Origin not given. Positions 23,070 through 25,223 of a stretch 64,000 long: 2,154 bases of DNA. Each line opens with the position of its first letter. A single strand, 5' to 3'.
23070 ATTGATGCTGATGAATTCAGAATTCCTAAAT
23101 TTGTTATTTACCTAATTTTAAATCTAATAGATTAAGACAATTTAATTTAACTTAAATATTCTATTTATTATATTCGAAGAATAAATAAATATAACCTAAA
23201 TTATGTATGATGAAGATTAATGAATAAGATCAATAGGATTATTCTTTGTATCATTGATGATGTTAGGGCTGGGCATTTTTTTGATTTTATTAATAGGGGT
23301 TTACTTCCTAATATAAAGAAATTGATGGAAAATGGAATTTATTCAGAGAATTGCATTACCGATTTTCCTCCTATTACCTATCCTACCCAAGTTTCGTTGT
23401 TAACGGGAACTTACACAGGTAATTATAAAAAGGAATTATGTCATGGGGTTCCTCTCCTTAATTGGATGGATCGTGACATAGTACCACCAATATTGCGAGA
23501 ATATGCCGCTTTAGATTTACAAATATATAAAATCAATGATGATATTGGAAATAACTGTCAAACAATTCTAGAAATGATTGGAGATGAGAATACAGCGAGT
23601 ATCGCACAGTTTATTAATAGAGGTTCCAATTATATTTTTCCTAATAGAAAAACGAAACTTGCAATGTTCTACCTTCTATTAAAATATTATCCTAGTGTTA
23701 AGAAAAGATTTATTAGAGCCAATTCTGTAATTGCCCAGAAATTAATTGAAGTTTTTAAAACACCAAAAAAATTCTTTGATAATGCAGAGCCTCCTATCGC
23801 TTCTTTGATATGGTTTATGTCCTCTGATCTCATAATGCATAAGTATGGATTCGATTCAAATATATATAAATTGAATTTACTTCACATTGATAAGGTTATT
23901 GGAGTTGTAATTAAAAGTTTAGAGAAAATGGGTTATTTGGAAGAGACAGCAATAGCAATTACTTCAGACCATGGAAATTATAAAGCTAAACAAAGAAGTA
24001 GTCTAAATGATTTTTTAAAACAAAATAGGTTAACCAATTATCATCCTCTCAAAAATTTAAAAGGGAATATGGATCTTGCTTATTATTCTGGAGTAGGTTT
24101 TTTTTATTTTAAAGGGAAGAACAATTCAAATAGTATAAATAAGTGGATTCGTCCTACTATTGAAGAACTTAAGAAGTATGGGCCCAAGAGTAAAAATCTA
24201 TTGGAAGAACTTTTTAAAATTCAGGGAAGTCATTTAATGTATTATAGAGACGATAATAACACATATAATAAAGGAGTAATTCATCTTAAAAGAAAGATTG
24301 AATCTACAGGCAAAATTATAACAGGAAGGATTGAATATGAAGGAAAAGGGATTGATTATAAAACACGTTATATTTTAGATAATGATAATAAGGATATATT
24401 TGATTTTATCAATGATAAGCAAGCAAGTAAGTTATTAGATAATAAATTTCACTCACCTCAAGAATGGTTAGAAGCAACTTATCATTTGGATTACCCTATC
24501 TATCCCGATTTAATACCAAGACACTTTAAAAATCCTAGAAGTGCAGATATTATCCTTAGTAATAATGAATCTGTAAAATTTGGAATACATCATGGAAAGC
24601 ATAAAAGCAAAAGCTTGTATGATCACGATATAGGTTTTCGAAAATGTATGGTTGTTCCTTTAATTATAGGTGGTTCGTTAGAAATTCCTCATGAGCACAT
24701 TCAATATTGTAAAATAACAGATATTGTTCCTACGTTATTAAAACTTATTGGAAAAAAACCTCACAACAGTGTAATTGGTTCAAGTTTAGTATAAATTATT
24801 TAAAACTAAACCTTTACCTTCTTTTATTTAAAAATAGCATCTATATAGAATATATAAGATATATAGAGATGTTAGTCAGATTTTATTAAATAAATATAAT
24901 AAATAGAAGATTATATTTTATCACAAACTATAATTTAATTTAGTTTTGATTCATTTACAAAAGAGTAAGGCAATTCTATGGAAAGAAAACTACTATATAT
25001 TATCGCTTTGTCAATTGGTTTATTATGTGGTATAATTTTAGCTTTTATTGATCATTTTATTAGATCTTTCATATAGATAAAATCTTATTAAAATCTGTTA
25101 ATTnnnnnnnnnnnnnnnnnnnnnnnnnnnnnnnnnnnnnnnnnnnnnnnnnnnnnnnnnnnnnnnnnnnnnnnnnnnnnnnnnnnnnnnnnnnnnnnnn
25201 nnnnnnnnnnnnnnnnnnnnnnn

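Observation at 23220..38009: Phosphate super-locus: NPP-like enzyme, an orphan ABC importer with DUF47, pstS-pstCA-pstB-phoU, and a divergent AbrB-PhoU regulator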

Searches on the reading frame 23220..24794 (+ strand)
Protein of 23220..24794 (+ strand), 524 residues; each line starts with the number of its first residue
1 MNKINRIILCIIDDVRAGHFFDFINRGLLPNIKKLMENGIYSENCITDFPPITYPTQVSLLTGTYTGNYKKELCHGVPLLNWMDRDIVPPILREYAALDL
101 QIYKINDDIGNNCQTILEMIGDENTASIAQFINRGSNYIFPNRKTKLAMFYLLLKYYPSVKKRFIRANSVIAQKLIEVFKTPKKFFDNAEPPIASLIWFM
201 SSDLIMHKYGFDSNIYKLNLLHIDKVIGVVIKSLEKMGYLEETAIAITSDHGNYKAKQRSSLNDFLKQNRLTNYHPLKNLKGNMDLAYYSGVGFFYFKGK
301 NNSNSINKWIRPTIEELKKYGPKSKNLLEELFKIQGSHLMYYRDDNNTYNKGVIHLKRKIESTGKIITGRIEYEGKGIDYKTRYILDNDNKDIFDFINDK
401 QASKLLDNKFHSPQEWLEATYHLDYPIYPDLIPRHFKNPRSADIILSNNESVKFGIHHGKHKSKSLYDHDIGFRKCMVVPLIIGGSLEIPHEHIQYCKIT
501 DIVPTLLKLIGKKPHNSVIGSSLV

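Call 3: search_protein_families(library=pfam, proteins=[window:23220-24794:+], max_evalue=0.01)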
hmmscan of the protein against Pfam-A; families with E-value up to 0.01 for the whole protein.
window:23220-24794:+ (524 aa): 2 families
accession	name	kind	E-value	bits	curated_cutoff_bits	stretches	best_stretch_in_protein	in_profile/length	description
PF01663.27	Phosphodiest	-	2.8e-26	93.4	23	1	11-281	5-241/342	Type I phosphodiesterase / nucleotide pyrophosphatase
PF00884.28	Sulfatase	-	4.9e-08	33.1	25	1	220-253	210-243/301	Sulfatase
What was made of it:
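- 23220..24794 (+): Cytoplasmic NPP-like enzyme of the alkaline-phosphatase superfamily, with a roughly 240-aa C-terminal extension. A frequent neighbour of the importer, but not part of the core operon. PF01663, 93 bits (call 3).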

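Call 5: search_protein_families(library=ncbifam, proteins=[window:23220-24794:+], max_evalue=0.01)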
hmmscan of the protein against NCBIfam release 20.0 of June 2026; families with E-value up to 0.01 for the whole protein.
window:23220-24794:+ (524 aa): 4 families
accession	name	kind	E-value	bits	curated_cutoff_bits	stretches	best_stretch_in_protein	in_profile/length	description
NF045661.1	HdlasePehA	equivalog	4.1e-09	35.6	900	1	7-70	5-68/506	phosphoric/sulfuric ester hydrolase PehA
NF010322.0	PRK13759.1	equivalog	9.5e-07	27.7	481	1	216-253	270-307/486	arylsulfatase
NF042991.1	alk_phos_PafA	equivalog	4.6e-06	25.3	650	0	198-258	309-369/554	alkaline phosphatase PafA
TIGR03417.1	chol_sulfatase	equivalog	1.2e-05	24.4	433.45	0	218-254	257-293/500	choline-sulfatase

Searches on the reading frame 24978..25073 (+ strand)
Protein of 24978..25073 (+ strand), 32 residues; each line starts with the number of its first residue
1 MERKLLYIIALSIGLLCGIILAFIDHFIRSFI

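Call 61: search_protein_families(library=pfam, proteins=[window:24978-25073:+], max_evalue=10)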
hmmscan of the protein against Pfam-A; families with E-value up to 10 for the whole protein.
seq(32 aa): 2 families
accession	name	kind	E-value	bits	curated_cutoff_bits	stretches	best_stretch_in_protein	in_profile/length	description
PF24191.1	Mycobacteriophage_TM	-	0.036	15.1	31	1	8-22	3-17/42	Mycobacteriophage protein with transmembrane helix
PF07235.16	DUF1427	-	0.038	14.4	27.1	1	6-25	2-21/84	Protein of unknown function (DUF1427)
